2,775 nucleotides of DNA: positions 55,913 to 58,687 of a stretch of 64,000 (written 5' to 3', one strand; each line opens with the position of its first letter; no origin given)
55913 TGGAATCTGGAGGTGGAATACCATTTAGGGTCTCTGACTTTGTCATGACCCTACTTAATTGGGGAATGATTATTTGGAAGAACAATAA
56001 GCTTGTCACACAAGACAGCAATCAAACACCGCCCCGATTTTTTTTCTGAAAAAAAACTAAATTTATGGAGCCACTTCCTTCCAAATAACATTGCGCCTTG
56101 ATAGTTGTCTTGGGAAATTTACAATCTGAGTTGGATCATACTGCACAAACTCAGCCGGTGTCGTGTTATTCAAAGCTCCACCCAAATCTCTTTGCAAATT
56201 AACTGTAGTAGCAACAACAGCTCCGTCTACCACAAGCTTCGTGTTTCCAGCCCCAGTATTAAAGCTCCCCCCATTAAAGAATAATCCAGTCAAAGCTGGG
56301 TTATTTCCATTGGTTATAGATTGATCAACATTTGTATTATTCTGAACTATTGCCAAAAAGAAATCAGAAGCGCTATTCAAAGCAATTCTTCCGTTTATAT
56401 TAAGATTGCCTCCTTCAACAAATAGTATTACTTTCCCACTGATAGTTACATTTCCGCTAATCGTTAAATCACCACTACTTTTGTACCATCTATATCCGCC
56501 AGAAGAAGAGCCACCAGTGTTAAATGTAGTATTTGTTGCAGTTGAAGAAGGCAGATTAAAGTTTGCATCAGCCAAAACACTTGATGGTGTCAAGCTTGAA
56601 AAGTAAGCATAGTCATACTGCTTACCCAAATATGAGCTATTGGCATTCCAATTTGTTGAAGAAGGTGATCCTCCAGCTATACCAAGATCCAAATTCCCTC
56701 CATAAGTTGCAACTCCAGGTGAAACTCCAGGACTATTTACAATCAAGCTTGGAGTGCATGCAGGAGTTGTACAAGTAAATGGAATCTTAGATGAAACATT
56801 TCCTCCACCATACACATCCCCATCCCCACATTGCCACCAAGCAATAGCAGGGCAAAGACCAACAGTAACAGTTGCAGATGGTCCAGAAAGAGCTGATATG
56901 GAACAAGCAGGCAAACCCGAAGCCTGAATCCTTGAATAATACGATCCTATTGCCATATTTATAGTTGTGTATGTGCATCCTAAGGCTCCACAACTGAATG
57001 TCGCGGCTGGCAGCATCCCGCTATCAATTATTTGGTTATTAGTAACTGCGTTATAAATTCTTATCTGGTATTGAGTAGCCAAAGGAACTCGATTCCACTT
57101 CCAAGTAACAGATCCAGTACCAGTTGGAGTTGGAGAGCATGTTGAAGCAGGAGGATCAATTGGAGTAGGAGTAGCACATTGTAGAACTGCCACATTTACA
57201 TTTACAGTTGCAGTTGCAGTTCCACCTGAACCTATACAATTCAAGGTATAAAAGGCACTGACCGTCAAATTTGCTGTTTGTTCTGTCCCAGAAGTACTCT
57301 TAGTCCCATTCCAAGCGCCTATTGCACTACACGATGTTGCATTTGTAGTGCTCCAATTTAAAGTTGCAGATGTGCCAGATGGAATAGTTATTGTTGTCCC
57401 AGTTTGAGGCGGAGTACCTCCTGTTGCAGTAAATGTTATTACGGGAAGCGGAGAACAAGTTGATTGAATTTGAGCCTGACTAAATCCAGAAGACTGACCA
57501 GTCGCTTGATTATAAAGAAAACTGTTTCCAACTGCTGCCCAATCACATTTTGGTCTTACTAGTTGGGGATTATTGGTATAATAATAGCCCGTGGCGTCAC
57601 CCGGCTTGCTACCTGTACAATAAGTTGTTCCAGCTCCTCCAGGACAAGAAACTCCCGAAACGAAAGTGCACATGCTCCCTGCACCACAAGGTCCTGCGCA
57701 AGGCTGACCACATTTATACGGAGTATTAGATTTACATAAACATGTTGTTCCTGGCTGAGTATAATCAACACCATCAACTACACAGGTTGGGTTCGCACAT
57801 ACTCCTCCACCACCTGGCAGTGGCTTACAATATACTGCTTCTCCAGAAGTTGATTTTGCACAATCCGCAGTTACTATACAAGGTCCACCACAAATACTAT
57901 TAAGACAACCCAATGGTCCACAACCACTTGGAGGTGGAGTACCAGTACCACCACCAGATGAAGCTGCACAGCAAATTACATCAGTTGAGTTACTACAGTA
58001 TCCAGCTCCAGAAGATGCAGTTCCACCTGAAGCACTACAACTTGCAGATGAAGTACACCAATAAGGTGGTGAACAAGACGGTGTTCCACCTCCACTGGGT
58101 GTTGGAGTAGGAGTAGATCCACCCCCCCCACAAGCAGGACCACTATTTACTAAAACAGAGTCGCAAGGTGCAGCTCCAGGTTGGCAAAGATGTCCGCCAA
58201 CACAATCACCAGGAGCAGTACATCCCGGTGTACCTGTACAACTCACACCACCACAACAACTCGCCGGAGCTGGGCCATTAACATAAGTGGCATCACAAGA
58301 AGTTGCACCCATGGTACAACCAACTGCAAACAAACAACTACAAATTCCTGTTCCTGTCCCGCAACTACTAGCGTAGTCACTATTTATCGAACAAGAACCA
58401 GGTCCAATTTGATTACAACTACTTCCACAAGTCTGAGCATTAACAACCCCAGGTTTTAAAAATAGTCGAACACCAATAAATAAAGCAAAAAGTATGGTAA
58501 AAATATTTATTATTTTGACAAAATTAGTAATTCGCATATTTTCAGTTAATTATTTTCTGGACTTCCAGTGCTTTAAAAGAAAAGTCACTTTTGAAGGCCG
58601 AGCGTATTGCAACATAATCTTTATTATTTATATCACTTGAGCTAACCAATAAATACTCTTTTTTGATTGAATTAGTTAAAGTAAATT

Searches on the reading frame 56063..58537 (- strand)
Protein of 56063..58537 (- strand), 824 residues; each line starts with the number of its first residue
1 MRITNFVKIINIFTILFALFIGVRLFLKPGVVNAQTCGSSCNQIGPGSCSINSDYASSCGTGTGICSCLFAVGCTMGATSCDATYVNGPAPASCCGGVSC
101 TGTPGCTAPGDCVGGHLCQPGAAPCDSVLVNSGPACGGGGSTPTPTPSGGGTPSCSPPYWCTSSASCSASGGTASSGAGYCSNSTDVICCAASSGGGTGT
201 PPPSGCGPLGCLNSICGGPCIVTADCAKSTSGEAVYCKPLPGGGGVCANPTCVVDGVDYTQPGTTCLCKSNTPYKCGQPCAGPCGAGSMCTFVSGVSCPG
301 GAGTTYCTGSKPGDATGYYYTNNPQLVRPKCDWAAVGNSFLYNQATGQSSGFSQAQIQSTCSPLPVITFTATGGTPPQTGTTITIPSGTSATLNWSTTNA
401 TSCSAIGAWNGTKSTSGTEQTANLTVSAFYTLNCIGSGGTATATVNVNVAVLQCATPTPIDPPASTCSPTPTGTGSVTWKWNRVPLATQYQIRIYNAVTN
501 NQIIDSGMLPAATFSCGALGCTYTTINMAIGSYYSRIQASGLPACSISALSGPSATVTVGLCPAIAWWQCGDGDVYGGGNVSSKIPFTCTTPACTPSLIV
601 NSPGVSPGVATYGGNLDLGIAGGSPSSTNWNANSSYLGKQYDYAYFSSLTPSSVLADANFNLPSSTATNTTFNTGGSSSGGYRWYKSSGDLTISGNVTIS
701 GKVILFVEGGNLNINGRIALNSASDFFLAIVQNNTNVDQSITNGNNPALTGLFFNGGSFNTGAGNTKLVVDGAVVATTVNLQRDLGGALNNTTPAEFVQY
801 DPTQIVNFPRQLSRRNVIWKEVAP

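Call 98: search_protein_families(library=pfam, proteins=[window:56063-58537:-], max_evalue=0.01)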
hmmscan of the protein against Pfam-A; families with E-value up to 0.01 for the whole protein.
window:56063-58537:- (824 aa): 1 family
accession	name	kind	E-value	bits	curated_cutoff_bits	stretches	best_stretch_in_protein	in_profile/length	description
PF23981.1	DUF7305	-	0.0028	18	27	1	689-783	78-172/185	Domain of unknown function (DUF7305)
